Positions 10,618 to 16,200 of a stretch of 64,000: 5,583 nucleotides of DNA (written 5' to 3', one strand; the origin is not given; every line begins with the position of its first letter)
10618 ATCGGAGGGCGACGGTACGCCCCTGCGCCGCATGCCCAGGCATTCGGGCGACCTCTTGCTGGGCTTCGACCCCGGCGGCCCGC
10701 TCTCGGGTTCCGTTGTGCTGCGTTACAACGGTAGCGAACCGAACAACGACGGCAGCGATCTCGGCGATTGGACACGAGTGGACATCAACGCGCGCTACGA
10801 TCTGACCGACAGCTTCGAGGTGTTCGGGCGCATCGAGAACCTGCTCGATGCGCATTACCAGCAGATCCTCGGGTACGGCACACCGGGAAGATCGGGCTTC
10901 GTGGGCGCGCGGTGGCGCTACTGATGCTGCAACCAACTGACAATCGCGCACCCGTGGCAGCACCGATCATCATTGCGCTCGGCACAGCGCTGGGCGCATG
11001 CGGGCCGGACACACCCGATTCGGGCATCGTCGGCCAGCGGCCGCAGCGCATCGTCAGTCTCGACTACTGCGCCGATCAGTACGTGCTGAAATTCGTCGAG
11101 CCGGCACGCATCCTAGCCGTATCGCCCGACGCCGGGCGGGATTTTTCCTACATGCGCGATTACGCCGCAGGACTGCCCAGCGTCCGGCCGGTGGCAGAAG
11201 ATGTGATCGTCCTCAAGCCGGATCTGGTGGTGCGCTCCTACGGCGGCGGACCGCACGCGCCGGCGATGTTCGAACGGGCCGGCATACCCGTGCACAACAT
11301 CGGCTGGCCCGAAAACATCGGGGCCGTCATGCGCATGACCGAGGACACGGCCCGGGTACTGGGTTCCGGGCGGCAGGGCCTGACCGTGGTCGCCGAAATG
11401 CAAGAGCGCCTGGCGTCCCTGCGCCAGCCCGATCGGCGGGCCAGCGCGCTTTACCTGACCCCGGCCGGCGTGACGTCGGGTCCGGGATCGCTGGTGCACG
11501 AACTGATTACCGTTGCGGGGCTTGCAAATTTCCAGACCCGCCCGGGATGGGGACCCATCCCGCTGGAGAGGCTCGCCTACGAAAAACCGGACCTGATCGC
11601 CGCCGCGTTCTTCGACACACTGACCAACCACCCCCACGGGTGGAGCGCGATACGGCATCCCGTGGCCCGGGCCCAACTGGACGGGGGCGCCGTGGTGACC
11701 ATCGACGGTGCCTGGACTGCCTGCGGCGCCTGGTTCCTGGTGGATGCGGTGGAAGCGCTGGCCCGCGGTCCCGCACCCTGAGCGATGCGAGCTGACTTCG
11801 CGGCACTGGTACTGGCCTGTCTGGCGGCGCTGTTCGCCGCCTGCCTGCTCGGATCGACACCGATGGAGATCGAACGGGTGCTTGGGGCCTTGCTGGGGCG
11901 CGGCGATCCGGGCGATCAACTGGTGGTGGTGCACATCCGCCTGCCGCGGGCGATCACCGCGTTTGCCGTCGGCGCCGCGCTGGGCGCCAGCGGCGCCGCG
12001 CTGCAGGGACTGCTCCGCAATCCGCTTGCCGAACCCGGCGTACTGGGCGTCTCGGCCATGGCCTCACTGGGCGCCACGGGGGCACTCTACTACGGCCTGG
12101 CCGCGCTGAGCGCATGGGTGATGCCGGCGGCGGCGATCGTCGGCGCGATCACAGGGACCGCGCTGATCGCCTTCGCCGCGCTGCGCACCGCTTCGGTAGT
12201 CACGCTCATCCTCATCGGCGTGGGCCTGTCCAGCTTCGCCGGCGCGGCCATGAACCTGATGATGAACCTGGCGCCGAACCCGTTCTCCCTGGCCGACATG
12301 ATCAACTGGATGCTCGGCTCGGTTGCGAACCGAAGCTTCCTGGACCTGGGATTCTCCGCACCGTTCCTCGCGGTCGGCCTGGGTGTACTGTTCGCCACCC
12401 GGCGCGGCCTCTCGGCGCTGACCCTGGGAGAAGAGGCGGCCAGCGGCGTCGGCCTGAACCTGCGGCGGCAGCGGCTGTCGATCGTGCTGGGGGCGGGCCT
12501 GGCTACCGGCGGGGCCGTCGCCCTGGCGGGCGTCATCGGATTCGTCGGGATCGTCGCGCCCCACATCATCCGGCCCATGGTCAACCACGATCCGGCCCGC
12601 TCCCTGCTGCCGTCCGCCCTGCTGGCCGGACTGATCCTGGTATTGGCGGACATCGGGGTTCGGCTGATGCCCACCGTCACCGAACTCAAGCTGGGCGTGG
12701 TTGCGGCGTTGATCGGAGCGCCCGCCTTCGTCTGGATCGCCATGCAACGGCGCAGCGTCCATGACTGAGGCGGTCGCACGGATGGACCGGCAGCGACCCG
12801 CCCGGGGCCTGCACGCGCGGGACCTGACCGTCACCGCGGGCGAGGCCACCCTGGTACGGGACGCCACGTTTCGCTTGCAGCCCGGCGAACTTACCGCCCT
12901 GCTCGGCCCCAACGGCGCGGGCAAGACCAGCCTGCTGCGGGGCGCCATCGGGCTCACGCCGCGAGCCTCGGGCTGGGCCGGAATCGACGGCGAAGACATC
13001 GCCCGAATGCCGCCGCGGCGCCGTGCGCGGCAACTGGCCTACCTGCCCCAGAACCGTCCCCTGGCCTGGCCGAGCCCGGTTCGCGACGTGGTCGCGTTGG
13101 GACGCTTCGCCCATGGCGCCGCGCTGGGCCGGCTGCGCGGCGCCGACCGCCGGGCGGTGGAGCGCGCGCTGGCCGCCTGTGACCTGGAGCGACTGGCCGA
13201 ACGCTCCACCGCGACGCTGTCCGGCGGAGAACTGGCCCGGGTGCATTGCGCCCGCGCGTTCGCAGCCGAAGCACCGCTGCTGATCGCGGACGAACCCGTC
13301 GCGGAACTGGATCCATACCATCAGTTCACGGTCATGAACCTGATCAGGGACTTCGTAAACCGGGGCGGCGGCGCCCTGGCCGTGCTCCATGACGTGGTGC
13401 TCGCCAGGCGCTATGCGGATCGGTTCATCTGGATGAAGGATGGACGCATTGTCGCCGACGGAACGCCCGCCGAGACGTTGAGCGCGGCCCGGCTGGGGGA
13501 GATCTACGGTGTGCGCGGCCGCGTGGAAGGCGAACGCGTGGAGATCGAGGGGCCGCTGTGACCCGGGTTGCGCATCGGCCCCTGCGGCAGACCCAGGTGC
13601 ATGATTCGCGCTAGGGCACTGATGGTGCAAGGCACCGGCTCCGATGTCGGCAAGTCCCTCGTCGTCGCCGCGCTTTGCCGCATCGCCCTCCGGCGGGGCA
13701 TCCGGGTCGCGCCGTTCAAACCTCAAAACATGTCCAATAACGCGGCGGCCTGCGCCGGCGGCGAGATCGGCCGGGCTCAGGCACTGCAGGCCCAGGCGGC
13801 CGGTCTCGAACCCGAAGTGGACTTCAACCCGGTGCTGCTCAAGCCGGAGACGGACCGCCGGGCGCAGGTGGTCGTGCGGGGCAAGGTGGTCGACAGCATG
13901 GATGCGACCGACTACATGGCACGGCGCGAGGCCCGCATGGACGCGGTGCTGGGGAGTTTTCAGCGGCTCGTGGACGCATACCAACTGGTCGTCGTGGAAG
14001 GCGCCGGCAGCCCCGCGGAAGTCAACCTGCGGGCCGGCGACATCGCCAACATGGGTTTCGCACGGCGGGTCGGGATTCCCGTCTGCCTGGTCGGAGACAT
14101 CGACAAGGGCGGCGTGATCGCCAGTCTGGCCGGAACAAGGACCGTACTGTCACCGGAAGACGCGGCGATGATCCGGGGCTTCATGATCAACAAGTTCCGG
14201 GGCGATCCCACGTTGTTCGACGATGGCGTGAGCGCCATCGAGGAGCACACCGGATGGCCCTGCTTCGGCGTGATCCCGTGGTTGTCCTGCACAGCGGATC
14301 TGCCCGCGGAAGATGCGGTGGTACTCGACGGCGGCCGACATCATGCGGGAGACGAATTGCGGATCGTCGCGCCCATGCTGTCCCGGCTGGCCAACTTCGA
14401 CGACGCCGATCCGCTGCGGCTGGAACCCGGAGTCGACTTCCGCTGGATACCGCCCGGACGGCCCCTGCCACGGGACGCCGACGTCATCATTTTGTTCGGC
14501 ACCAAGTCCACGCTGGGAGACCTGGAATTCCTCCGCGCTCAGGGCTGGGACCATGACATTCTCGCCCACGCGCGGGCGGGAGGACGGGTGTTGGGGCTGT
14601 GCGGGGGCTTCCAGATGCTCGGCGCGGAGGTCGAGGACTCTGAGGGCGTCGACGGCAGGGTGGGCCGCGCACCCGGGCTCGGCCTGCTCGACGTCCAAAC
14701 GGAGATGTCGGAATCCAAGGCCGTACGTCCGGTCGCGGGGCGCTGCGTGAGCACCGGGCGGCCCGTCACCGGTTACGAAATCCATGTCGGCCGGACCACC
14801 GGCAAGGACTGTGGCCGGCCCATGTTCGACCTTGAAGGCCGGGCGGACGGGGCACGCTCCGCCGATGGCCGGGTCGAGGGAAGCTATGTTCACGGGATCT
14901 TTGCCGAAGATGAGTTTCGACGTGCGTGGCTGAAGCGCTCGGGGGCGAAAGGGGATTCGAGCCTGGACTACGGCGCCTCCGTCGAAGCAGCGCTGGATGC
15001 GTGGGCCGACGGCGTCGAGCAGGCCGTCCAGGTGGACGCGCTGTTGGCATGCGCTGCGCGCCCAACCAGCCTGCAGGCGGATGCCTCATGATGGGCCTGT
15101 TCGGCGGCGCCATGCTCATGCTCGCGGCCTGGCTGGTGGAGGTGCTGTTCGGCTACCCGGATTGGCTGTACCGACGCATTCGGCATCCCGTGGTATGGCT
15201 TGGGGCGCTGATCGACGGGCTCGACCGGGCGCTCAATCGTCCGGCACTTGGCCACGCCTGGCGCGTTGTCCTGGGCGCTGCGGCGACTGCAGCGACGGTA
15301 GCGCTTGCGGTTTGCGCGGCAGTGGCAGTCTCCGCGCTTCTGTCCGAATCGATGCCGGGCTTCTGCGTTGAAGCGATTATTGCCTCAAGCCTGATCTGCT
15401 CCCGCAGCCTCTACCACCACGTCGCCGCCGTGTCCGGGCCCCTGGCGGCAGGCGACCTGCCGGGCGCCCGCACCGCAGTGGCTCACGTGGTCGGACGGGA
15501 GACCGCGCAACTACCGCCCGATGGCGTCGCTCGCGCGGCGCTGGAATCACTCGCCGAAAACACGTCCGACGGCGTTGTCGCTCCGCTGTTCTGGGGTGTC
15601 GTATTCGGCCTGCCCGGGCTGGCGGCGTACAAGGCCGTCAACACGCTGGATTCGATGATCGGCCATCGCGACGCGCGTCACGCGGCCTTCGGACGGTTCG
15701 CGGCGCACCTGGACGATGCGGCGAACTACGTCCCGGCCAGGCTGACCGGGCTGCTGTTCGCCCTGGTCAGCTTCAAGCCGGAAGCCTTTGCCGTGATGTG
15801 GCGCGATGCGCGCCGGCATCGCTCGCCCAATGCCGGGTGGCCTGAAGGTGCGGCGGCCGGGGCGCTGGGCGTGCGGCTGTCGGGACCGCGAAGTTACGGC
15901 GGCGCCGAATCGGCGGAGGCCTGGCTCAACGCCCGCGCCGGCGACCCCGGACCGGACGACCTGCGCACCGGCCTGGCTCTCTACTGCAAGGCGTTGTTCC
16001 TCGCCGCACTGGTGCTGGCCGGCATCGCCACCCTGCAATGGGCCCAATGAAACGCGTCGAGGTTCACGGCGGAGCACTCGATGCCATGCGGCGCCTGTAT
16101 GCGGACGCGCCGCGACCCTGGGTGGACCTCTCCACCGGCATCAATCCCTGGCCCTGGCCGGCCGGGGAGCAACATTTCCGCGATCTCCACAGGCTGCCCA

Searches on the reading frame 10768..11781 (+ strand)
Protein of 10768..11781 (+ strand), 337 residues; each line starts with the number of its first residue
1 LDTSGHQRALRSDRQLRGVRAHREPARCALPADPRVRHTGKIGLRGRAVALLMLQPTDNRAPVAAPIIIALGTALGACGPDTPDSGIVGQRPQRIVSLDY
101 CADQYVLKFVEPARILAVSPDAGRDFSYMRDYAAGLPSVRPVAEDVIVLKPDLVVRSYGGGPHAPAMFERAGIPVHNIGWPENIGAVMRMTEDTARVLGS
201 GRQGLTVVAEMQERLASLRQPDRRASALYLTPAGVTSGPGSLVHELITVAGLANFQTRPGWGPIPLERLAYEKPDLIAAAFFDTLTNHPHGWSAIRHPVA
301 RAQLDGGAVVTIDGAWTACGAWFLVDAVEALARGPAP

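Call 50: search_protein_families(library=pfam, proteins=[window:10768-11781:+], max_evalue=0.00001)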
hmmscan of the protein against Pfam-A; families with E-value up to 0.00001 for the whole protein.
window:10768-11781:+ (337 aa): 1 family
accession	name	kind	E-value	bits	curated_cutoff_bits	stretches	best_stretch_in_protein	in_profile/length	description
PF01497.23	Peripla_BP_2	-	1.1e-08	35.2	27.5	1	143-277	51-195/235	Periplasmic binding protein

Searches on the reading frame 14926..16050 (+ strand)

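Call 51: search_protein_families(library=pfam, proteins=[window:14926-16050:+], max_evalue=0.00001)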
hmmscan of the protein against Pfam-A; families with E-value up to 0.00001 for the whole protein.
window:14926-16050:+ (374 aa): 1 family
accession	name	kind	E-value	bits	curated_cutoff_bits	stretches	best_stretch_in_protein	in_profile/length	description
PF03186.18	CobD_Cbib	-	1.3e-90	304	34.4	1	66-352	2-281/282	CobD/Cbib protein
